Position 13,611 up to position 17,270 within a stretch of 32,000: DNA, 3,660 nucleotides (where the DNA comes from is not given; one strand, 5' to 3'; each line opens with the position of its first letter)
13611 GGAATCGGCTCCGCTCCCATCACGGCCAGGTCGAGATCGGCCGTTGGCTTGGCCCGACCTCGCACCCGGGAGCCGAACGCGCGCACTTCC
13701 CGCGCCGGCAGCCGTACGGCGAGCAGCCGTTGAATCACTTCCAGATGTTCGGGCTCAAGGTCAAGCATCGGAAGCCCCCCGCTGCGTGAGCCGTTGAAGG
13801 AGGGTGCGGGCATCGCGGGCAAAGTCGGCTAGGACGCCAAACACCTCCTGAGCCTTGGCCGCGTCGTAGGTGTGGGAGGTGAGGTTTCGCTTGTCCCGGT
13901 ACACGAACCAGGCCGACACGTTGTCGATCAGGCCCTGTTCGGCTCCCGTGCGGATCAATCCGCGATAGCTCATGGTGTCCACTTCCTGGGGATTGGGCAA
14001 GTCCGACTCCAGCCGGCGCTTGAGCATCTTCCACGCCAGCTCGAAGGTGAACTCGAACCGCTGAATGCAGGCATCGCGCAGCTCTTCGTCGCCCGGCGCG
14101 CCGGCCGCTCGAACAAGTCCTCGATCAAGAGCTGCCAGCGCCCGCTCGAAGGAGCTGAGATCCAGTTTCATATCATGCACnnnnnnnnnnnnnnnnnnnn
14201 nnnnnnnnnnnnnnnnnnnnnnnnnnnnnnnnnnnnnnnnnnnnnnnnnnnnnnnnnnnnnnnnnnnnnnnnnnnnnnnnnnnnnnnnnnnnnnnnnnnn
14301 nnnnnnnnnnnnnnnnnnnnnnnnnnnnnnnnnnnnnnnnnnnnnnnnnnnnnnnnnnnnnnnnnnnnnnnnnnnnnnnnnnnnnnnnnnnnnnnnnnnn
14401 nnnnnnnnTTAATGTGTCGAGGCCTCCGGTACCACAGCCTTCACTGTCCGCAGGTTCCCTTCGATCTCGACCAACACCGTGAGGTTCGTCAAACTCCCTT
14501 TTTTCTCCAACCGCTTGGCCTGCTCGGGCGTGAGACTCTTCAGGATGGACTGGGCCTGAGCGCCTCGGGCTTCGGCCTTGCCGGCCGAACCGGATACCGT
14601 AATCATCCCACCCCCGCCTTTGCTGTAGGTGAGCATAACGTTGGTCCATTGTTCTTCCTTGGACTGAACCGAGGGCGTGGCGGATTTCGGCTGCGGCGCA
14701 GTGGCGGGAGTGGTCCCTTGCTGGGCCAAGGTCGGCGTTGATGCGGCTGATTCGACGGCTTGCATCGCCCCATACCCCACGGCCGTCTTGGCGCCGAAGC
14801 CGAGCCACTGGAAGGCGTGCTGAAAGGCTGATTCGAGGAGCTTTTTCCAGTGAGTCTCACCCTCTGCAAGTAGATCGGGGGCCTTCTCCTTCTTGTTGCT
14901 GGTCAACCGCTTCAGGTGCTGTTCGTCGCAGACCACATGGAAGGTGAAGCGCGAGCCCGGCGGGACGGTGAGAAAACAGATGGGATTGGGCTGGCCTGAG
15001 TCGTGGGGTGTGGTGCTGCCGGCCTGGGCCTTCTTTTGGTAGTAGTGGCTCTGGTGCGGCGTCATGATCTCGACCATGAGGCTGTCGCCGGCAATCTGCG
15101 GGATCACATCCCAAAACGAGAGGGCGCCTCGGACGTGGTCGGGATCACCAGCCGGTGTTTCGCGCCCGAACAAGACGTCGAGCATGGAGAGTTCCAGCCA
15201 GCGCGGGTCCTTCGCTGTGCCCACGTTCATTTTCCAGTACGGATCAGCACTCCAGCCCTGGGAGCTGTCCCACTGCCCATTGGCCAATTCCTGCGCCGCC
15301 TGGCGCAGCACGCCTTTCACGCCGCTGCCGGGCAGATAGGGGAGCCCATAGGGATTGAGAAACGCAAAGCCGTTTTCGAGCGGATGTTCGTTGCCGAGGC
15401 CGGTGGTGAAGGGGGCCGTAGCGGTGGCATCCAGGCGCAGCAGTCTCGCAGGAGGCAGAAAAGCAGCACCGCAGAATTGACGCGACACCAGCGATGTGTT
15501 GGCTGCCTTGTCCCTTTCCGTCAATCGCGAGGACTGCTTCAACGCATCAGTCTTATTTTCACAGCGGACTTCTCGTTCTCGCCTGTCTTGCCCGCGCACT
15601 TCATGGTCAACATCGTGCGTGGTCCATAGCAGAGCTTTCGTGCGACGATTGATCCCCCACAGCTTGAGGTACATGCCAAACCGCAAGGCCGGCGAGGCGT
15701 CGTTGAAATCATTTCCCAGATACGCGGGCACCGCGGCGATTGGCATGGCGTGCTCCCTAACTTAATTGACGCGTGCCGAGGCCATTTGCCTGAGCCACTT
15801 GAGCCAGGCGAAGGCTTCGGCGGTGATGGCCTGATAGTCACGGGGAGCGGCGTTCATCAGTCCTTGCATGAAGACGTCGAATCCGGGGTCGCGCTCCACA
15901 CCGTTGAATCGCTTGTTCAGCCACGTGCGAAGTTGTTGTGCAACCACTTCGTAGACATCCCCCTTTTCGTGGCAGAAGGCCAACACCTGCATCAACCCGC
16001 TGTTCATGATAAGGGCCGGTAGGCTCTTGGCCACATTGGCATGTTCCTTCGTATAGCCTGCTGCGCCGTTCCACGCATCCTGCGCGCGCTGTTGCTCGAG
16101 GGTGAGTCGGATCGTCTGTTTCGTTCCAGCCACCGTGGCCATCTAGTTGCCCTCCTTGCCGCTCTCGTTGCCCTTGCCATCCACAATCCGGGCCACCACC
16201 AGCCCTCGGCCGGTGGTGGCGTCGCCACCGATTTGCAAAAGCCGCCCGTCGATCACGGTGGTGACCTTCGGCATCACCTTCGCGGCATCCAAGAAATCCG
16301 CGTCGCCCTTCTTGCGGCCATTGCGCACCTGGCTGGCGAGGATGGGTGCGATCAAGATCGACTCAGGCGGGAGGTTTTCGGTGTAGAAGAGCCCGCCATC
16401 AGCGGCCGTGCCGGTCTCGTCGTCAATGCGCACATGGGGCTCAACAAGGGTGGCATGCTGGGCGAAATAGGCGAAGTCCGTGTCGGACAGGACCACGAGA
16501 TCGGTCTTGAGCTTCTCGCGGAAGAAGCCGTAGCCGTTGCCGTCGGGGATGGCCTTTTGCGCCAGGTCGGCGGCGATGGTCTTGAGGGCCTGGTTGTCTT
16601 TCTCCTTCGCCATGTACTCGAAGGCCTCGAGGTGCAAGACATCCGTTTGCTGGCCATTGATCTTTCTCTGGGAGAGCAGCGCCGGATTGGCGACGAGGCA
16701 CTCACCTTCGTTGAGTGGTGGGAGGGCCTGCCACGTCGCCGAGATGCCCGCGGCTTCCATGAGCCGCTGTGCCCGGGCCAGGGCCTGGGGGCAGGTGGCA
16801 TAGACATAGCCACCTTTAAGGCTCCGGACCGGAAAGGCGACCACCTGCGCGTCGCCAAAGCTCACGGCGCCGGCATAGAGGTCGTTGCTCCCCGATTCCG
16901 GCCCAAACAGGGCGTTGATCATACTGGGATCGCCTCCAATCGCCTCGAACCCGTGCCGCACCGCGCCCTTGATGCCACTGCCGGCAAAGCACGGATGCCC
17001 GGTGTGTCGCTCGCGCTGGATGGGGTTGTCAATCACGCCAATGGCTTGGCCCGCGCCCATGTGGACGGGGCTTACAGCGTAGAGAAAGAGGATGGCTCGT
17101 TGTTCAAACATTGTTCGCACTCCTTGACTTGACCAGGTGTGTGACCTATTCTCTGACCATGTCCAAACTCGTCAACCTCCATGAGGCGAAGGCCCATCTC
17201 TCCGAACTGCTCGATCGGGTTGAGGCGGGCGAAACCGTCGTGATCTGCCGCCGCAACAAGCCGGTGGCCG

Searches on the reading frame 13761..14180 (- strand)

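Call 24: search_protein_families(library=pfam, proteins=[window:13761-14180:-], max_evalue=0.001)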
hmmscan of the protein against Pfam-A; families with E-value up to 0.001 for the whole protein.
window:13761-14180:- (139 aa): 1 family
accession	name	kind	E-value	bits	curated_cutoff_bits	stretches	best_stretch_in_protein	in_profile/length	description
PF08780.16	NTase_sub_bind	-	9e-37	126.3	31.8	1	7-133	2-126/126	Nucleotidyltransferase substrate binding protein like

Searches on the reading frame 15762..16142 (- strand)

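Call 72: search_protein_families(library=pfam, proteins=[window:15762-16142:-], max_evalue=0.001)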
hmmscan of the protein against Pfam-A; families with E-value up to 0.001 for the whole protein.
window:15762-16142:- (126 aa): 1 family
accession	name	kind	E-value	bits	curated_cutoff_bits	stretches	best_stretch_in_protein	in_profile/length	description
PF09701.15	Cas_Cmr5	-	1.4e-20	74.1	21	1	15-123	1-118/119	CRISPR-associated protein (Cas_Cmr5)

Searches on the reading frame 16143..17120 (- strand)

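Call 72: search_protein_families(library=pfam, proteins=[window:16143-17120:-], max_evalue=0.001)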
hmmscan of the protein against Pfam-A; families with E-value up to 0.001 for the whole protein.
window:16143-17120:- (325 aa): 1 family
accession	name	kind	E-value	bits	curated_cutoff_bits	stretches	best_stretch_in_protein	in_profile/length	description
PF03787.20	RAMPs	-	1.5e-27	97.8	22.1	1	13-308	2-188/189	RAMP superfamily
